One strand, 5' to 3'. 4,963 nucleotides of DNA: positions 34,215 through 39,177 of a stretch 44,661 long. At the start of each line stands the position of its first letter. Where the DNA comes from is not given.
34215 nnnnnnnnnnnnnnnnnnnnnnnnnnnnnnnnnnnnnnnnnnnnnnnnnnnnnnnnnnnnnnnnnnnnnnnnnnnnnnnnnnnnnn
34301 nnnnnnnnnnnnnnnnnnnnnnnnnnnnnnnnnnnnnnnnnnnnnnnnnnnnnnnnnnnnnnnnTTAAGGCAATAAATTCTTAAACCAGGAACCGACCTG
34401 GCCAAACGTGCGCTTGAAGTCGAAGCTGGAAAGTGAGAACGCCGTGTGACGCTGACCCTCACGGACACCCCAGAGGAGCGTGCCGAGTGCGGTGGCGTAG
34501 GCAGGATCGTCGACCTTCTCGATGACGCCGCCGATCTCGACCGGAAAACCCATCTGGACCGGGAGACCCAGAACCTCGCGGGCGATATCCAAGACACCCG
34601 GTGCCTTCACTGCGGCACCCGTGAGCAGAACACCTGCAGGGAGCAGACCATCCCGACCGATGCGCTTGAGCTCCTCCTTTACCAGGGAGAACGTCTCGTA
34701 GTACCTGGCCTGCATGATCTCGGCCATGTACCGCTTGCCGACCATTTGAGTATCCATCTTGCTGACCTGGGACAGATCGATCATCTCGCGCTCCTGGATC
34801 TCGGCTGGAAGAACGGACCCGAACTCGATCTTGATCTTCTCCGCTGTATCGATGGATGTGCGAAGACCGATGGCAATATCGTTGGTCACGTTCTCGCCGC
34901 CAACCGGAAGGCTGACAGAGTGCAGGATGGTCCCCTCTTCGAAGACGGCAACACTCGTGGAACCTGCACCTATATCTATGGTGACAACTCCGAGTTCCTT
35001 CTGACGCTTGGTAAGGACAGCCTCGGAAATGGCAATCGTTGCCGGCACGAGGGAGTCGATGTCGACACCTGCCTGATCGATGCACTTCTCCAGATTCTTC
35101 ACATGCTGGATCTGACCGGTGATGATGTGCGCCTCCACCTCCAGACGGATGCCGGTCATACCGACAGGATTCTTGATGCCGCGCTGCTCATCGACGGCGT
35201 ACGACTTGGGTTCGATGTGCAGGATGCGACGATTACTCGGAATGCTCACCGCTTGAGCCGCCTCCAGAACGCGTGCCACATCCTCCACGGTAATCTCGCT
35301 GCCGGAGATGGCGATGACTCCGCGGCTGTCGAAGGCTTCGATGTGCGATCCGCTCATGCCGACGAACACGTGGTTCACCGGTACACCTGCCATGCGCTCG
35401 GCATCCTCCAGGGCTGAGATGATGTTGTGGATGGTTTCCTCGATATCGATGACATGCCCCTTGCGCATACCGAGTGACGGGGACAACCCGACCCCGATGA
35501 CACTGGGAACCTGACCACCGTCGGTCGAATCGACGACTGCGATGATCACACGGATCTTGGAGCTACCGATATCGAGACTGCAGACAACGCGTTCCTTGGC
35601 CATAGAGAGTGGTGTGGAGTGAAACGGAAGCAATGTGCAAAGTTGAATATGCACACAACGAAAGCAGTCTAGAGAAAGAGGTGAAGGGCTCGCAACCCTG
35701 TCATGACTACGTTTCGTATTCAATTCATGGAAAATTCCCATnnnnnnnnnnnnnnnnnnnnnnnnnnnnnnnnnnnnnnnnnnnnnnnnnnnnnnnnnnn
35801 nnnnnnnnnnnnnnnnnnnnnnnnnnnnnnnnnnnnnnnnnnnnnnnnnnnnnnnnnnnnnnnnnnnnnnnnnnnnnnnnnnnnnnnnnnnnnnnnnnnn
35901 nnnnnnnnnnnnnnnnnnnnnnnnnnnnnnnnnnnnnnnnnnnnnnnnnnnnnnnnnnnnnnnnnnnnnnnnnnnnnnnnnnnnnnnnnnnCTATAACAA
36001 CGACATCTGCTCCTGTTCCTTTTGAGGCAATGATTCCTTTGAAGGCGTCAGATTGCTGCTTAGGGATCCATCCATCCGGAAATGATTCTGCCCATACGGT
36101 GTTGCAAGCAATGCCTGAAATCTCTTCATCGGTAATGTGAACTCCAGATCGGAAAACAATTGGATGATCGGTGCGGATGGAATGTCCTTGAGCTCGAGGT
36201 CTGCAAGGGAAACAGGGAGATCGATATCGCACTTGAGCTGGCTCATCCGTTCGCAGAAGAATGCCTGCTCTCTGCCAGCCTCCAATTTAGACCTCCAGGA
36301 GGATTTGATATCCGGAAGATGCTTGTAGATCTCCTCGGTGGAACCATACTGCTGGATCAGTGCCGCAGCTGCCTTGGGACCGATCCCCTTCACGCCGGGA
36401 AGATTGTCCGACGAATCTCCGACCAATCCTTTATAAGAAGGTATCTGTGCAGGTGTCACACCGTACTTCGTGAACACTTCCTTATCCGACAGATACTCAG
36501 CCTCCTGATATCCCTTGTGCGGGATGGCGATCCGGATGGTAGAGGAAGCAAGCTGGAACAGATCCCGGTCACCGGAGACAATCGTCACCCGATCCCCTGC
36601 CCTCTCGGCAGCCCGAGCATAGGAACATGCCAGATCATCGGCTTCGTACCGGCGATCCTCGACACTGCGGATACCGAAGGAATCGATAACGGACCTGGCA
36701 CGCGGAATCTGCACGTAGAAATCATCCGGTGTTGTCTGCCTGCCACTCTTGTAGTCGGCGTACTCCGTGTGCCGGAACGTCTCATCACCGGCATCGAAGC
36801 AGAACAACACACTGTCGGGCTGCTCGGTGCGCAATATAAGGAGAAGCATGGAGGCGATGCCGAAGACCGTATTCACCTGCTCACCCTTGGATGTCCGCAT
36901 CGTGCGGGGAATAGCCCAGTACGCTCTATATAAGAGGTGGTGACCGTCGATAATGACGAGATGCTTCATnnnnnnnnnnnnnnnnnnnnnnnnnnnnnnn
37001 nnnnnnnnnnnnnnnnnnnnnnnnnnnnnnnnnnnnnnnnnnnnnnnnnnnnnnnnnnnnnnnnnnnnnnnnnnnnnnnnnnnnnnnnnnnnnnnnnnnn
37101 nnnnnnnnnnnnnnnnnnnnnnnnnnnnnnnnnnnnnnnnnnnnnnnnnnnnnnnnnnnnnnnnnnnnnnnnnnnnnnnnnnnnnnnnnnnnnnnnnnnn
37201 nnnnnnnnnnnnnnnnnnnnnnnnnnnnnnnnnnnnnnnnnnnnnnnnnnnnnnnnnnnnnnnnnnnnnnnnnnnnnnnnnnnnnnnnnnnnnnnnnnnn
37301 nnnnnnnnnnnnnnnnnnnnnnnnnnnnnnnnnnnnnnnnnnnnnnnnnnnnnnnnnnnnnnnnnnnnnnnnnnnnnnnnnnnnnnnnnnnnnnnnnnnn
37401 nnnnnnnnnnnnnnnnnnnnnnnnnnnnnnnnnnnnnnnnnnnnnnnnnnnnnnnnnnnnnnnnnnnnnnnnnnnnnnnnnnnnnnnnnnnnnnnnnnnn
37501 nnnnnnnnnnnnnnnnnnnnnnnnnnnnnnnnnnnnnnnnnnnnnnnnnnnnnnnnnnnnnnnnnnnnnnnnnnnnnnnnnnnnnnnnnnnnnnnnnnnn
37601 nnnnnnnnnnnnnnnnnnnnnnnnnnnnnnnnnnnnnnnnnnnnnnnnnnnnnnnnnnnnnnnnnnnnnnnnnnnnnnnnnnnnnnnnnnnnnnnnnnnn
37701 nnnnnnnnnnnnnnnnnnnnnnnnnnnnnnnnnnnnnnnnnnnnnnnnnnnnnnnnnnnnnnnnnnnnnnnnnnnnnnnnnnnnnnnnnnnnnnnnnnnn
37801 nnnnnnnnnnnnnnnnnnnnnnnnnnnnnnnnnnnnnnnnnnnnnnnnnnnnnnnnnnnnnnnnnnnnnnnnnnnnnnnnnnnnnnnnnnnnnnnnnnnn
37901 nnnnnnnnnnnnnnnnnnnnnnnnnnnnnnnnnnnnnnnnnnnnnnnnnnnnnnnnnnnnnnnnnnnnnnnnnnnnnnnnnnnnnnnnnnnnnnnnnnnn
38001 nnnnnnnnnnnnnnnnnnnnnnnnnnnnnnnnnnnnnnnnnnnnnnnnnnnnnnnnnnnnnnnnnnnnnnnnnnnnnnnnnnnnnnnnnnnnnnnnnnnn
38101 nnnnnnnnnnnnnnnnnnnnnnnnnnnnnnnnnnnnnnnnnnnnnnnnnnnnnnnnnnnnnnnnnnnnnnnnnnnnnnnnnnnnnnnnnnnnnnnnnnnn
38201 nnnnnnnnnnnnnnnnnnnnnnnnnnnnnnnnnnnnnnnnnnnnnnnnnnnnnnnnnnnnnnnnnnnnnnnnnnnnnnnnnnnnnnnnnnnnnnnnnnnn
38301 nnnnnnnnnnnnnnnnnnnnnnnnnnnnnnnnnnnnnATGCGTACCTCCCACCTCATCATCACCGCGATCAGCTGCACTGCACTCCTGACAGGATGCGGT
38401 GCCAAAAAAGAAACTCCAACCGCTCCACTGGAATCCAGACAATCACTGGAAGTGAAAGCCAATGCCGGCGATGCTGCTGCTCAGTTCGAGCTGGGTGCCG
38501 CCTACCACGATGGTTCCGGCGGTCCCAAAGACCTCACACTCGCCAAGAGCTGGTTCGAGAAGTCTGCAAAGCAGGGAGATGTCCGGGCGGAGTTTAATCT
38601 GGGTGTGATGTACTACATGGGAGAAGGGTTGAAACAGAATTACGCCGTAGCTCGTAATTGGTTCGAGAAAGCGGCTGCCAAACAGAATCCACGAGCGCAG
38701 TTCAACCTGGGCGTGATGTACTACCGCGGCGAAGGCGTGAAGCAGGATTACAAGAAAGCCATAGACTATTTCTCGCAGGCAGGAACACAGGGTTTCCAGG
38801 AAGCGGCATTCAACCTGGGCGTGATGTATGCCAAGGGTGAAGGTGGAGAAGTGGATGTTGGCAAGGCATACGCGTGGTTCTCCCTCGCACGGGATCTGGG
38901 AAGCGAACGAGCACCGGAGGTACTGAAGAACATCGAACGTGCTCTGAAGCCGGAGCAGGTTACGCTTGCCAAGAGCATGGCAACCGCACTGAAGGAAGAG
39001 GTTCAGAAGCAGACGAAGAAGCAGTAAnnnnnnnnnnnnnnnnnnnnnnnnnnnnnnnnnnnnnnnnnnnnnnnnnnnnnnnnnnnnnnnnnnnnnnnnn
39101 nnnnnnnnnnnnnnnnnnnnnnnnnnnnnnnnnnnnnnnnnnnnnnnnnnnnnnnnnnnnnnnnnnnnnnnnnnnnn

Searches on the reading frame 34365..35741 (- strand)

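Call 61: search_protein_families(library=pfam, proteins=[window:34365-35741:-], max_evalue=0.00001)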
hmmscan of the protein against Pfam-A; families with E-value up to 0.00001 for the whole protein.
window:34365-35741:- (458 aa): 5 families
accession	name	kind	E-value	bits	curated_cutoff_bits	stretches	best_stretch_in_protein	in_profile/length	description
PF14450.12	FtsA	-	1.6e-38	132.3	31.8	1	254-420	2-127/127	Cell division protein FtsA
PF02491.25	SHS2_FTSA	-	2.3e-30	105.2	25.4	1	131-208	1-79/79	SHS2 domain inserted in FTSA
PF06723.19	MreB_Mbl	-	6.1e-09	35.6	27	1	249-397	144-303/327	MreB/Mbl protein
PF06277.17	EutA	-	6.6e-08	32.3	27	1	223-335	118-225/475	Ethanolamine utilisation protein EutA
PF11104.14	PilM_2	-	3.3e-07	30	27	1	225-306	154-236/340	Type IV pilus assembly protein PilM;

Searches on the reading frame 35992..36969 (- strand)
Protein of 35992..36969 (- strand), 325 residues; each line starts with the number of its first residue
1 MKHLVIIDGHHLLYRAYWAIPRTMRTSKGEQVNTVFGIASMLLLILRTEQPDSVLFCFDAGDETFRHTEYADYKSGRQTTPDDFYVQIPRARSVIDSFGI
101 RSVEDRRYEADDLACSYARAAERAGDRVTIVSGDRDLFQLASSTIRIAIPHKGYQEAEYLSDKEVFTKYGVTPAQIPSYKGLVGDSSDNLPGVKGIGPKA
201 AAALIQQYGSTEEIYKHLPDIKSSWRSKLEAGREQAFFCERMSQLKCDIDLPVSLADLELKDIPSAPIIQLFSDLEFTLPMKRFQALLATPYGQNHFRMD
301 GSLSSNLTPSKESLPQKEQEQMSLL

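Call 61: search_protein_families(library=pfam, proteins=[window:35992-36969:-], max_evalue=0.00001)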
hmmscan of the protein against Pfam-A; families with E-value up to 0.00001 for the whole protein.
window:35992-36969:- (325 aa): 2 families
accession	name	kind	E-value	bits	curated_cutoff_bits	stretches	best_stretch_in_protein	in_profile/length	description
PF02739.22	5_3_exonuc_N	-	7.8e-49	166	34.3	1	4-170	2-164/164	5'-3' exonuclease, N-terminal resolvase-like domain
PF01367.25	5_3_exonuc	-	2.9e-30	105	40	1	171-263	1-94/97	5'-3' exonuclease, C-terminal SAM fold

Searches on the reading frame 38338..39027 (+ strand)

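Call 62: search_protein_families(library=pfam, proteins=[window:38338-39027:+], max_evalue=0.00001)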
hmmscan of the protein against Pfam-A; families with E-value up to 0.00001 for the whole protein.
window:38338-39027:+ (229 aa): 1 family
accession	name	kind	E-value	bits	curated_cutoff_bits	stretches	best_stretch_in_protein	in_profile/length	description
PF08238.18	Sel1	-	5.4e-40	134.8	30.7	4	118-152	1-35/36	Sel1 repeat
